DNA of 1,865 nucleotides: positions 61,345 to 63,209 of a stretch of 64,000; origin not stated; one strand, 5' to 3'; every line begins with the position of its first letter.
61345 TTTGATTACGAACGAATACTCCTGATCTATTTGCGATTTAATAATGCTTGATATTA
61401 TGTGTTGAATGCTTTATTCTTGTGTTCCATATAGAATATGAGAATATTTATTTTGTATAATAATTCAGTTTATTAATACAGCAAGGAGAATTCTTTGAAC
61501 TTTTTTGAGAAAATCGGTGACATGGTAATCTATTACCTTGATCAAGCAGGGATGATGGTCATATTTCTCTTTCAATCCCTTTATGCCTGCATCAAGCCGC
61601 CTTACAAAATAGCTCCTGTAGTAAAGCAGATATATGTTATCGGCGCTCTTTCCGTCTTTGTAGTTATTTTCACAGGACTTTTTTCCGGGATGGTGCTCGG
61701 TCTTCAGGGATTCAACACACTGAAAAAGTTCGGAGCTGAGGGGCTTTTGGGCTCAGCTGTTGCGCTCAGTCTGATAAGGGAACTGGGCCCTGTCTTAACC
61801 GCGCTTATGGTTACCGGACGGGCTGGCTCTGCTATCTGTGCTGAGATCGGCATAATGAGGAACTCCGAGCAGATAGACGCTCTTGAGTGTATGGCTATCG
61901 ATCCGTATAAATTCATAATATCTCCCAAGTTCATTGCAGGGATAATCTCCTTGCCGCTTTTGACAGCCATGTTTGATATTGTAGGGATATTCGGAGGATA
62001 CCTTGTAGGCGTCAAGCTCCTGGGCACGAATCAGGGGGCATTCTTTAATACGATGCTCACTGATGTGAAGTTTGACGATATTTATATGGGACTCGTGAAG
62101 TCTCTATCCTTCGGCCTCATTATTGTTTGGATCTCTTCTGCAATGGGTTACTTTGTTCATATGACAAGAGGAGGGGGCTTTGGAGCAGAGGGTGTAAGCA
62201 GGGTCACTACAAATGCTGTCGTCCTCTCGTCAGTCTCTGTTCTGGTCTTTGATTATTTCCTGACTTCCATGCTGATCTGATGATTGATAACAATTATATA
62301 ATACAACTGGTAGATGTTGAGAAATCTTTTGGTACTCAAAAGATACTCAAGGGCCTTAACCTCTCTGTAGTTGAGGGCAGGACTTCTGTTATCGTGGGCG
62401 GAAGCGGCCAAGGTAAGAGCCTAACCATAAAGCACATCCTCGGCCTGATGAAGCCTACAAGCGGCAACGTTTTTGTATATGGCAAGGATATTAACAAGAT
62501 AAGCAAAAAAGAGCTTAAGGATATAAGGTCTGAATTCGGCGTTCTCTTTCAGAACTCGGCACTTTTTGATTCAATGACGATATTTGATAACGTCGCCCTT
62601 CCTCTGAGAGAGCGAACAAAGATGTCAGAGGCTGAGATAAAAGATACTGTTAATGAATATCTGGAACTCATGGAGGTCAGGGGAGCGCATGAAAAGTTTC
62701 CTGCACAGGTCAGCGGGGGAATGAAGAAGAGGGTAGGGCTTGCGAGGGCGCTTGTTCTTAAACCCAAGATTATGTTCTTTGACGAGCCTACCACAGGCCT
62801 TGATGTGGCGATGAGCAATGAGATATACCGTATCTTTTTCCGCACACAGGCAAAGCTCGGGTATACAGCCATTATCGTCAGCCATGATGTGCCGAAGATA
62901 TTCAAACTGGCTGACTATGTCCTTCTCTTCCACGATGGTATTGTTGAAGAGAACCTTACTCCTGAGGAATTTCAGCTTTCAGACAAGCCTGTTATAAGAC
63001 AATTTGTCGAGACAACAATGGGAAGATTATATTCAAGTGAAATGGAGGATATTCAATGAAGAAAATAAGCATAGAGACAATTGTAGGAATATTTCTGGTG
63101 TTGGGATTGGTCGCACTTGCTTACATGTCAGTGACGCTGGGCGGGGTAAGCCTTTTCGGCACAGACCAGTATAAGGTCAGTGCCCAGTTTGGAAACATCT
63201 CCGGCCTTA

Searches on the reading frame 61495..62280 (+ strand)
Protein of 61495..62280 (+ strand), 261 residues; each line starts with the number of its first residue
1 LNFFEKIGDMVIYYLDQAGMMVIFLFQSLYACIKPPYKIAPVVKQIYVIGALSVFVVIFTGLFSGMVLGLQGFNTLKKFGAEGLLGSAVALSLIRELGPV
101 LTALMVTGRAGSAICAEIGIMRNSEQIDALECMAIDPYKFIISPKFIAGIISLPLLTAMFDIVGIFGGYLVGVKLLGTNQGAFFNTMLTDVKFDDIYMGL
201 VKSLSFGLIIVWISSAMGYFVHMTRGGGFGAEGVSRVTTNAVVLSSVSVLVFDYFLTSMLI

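Call 40: search_protein_families(library=pfam, proteins=[window:61495-62280:+], max_evalue=0.0001)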
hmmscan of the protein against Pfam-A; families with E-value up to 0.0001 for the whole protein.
window:61495-62280:+ (261 aa): 1 family
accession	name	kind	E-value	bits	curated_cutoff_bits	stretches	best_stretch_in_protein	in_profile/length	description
PF02405.21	MlaE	-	2e-74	250.2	22.5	1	42-258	1-211/212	Permease MlaE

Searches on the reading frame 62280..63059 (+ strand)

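Call 40: search_protein_families(library=pfam, proteins=[window:62280-63059:+], max_evalue=0.0001)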
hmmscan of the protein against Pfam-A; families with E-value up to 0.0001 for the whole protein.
window:62280-63059:+ (259 aa): 2 families
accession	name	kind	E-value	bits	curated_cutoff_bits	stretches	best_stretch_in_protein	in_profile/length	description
PF00005.33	ABC_tran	-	2.1e-32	113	25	1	23-172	1-137/137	ABC transporter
PF13304.12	AAA_21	-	3.6e-06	27.7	27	1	141-205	235-300/304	AAA domain, putative AbiEii toxin, Type IV TA system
